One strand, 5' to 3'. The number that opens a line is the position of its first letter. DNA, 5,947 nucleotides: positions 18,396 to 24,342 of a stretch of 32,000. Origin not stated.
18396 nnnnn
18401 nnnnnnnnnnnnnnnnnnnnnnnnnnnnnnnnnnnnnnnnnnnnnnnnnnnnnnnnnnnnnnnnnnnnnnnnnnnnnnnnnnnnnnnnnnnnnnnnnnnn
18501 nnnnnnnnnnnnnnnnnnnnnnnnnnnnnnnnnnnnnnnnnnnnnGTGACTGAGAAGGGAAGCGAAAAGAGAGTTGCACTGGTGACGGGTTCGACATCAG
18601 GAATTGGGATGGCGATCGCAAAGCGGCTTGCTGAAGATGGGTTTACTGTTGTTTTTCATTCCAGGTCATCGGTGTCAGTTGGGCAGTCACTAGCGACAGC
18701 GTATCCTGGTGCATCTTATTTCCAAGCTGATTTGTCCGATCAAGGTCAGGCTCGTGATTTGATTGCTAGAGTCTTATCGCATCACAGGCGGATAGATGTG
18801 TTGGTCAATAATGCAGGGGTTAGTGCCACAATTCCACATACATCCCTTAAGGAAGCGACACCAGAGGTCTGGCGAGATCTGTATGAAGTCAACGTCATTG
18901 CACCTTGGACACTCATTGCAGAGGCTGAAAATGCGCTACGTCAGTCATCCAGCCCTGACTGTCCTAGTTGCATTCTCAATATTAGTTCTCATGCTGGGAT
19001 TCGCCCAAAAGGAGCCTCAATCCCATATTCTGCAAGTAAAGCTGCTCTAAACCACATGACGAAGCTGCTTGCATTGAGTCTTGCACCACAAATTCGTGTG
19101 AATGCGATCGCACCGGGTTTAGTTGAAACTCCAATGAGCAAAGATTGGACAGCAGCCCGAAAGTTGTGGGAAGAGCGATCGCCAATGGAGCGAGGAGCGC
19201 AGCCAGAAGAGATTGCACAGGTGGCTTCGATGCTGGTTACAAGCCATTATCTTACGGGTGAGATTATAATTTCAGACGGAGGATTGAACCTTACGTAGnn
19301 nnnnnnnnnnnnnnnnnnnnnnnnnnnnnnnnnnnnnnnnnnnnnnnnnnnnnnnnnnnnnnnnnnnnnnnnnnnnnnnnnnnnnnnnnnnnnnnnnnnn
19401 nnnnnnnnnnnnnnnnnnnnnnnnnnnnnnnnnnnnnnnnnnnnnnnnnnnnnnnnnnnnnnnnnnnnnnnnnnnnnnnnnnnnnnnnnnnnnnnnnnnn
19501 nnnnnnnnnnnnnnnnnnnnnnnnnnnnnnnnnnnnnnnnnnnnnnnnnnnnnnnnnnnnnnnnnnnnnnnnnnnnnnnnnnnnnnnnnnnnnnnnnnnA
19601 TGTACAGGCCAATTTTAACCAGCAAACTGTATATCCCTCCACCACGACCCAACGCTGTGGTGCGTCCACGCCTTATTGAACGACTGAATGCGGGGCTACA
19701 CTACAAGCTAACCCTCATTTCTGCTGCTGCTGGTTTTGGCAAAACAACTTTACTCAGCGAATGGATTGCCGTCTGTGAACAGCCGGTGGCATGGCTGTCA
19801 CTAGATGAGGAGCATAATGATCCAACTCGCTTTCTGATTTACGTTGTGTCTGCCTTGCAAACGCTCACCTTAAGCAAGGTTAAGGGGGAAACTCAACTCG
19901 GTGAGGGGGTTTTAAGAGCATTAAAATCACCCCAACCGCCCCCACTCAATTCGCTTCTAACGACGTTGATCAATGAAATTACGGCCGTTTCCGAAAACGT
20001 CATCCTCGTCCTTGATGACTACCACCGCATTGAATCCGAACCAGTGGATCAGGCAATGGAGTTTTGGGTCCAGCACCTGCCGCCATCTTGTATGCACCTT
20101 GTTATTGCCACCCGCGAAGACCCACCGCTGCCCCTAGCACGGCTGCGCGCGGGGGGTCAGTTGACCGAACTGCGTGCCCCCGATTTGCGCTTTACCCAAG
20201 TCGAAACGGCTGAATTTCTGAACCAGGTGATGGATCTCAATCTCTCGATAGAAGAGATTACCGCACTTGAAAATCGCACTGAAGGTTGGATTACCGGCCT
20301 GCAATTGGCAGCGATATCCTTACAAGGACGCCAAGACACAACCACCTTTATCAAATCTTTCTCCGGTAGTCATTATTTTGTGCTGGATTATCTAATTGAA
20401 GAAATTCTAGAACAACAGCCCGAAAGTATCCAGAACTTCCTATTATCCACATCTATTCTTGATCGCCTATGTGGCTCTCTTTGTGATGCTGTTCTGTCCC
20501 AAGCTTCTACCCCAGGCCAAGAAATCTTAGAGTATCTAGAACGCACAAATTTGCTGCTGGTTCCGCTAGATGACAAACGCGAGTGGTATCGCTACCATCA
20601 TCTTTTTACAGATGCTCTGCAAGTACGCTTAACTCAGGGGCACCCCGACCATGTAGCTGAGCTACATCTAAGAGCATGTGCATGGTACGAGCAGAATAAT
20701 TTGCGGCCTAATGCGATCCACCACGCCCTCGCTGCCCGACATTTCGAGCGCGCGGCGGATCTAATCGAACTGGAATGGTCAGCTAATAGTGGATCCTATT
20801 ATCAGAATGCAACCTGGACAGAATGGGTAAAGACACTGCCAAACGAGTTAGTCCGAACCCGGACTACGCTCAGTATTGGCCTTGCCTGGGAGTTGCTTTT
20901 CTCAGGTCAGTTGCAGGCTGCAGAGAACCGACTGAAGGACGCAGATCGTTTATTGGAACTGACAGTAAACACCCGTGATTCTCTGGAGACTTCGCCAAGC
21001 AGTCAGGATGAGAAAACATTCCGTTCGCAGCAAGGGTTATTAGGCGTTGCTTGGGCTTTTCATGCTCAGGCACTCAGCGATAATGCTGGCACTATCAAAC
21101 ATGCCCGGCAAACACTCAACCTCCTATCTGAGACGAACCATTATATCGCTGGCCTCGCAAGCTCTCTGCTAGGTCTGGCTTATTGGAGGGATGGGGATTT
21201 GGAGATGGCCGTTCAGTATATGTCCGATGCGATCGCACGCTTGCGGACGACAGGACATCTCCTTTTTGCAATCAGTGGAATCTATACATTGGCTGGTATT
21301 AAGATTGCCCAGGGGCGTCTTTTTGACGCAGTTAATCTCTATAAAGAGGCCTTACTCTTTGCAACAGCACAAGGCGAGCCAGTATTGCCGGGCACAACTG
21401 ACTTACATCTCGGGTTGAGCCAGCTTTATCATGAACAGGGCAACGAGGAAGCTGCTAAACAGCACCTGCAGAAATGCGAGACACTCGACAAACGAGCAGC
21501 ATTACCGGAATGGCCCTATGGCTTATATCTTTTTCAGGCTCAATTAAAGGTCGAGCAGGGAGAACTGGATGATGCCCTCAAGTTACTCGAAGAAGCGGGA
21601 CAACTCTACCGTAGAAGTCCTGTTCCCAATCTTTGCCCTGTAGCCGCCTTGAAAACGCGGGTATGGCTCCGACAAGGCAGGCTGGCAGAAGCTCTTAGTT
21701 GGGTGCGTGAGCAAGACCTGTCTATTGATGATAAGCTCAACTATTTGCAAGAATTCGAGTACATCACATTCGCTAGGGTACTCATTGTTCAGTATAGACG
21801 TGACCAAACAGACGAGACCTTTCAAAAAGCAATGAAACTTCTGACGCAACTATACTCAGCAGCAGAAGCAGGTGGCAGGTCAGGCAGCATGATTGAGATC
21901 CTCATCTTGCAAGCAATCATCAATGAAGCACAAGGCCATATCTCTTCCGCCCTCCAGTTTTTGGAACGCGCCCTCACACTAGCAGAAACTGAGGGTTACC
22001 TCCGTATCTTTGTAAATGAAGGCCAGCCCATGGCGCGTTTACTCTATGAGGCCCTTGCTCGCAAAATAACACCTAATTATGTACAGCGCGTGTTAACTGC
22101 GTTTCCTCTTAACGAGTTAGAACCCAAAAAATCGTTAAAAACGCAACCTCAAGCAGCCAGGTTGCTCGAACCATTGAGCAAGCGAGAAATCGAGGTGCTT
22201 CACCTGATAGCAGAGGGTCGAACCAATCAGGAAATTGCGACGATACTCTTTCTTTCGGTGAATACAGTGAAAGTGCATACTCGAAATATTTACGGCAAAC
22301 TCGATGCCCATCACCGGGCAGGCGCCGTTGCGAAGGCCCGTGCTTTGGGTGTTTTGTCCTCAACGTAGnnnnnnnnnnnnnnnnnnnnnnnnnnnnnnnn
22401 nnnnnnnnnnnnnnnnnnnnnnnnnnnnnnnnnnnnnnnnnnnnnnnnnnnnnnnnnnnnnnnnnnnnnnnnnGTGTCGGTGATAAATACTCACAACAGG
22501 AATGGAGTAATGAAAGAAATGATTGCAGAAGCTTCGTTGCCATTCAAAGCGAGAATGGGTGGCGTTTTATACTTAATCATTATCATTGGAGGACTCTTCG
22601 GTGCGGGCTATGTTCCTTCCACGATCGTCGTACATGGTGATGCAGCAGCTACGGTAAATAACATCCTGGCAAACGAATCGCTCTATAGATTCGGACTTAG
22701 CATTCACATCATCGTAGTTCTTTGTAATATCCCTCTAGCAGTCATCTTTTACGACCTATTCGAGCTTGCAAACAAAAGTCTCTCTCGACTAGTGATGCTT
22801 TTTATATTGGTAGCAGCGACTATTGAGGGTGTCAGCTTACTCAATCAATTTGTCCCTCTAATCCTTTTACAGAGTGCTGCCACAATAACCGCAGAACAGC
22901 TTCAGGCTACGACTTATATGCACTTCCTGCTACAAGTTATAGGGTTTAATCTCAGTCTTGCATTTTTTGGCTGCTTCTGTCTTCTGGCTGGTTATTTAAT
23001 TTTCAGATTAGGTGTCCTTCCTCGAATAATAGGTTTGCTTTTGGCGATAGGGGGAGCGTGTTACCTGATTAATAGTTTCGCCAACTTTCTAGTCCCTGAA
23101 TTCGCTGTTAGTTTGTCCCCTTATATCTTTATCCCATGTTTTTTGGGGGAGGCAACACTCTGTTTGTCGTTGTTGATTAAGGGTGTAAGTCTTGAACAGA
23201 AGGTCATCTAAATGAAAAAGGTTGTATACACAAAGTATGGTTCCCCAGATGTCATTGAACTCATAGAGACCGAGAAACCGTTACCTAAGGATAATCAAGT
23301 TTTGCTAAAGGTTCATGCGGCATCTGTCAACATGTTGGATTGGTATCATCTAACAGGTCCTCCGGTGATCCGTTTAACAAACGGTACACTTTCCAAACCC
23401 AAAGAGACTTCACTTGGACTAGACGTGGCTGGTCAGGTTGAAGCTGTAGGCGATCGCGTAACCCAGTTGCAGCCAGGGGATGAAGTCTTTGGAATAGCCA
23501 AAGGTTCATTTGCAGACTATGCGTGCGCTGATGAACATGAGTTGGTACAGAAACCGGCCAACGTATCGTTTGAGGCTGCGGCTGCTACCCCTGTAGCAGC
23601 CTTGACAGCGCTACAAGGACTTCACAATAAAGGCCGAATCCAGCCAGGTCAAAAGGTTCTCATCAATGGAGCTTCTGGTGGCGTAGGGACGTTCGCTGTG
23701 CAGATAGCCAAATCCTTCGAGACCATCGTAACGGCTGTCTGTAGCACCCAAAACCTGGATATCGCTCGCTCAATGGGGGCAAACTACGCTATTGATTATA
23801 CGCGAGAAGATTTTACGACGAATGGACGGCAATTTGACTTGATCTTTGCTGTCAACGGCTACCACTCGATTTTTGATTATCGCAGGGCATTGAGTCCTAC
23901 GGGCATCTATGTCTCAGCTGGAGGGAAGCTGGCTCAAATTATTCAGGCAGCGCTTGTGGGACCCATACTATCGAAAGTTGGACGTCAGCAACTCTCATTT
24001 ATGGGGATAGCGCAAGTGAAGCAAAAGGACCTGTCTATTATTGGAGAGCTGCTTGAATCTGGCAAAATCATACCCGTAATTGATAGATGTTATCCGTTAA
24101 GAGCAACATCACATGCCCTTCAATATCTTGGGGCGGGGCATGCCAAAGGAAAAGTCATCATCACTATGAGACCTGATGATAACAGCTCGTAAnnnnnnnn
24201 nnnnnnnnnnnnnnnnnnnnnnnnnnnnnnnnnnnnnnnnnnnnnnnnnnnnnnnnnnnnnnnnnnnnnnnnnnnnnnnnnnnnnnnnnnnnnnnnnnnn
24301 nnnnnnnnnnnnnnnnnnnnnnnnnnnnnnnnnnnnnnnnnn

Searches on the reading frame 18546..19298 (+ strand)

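Call 10: search_protein_families(library=pfam, proteins=[window:18546-19298:+], max_evalue=0.01)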
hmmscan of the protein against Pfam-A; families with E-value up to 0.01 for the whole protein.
window:18546-19298:+ (250 aa): 7 families
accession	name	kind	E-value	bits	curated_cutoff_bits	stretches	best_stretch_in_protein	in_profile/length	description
PF13561.12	adh_short_C2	-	1.9e-50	172.1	27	1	17-248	5-236/236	Enoyl-(Acyl carrier protein) reductase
PF00106.31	adh_short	-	2.1e-44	151.8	26.6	1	9-204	1-193/195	short chain dehydrogenase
PF08659.16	KR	-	1.1e-08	35.6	22.6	1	11-172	3-160/180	KR domain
PF01370.27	Epimerase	-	5.4e-08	33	20.9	1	11-173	1-154/240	NAD dependent epimerase/dehydratase family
PF23441.1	SDR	-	2.5e-07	30.8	27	1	10-213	9-217/258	SDR-like rossmann domain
PF05368.20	NmrA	-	0.0058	16.7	27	1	9-76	3-66/298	NmrA-like family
PF16363.11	GDP_Man_Dehyd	-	0.0063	16.5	27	0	12-88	1-81/332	GDP-mannose 4,6 dehydratase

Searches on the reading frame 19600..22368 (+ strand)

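Call 10: search_protein_families(library=pfam, proteins=[window:19600-22368:+], max_evalue=0.01)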
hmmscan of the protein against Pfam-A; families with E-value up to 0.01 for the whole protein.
window:19600-22368:+ (922 aa): 15 families
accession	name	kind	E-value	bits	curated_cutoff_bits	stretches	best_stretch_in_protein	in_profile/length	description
PF17874.7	TPR_MalT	-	1.6e-67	228.6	45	1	499-819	21-334/336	MalT-like TPR region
PF00196.25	GerE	-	2.3e-19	69.2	23.5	1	858-911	2-55/57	Bacterial regulatory proteins, luxR family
PF13424.12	TPR_12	-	2.4e-18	66.5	30.1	3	562-631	6-76/77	Tetratricopeptide repeat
PF07719.23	TPR_2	-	1.5e-08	34.6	27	0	766-796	2-32/34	Tetratricopeptide repeat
PF13181.12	TPR_8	-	1.1e-07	31.9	25.7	1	603-631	4-32/34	Tetratricopeptide repeat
PF13374.12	TPR_10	-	1.8e-07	31.4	27.5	0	652-672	14-34/42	Tetratricopeptide repeat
PF13191.12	AAA_16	-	2.6e-06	28.5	32.6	1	25-158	15-157/167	AAA ATPase domain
PF14559.12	TPR_19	-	3.1e-06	27.9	25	0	569-624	2-49/68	Tetratricopeptide repeat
PF25058.1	ARM_TT21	-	4.4e-06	27.2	27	0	600-665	57-119/155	Tetratricopeptide repeat protein 21 ARM repeat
PF08281.18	Sigma70_r4_2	-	0.0011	19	25.7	1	854-895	6-48/54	Sigma-70, region 4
PF13401.12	AAA_22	-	0.0012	19.6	27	1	36-156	6-104/130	AAA domain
PF05729.18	NACHT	-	0.0014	18.9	26.7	1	40-182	5-139/167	NACHT domain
PF10345.15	Cohesin_load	-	0.0054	15.6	25.8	1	603-771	102-275/585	Cohesin loading factor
PF13432.12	TPR_16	-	0.0066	17.3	32.7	0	515-546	28-59/65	Tetratricopeptide repeat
PF13384.12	HTH_23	-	0.0079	16.4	24.6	0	861-893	5-36/50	Homeodomain-like domain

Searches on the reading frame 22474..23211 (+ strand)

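Call 10: search_protein_families(library=pfam, proteins=[window:22474-23211:+], max_evalue=0.01)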
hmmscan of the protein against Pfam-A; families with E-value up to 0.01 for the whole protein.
window:22474-23211:+ (245 aa): 1 family
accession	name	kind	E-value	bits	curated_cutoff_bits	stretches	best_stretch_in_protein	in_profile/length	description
PF14329.11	DUF4386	-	4.5e-46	157.8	27.6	1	29-237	2-210/210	Domain of unknown function (DUF4386)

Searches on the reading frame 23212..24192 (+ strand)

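Call 10: search_protein_families(library=pfam, proteins=[window:23212-24192:+], max_evalue=0.01)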
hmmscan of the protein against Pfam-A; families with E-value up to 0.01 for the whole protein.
window:23212-24192:+ (326 aa): 3 families
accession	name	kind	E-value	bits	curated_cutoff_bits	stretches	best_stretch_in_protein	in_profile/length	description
PF13602.12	ADH_zinc_N_2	-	1.3e-20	75.2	27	1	188-317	1-134/134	Zinc-binding dehydrogenase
PF08240.17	ADH_N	-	3.7e-14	53.3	23.5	1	27-115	2-103/104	Alcohol dehydrogenase GroES-like domain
PF00107.32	ADH_zinc_N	-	8.7e-11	42.3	31.8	1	157-270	1-116/129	Zinc-binding dehydrogenase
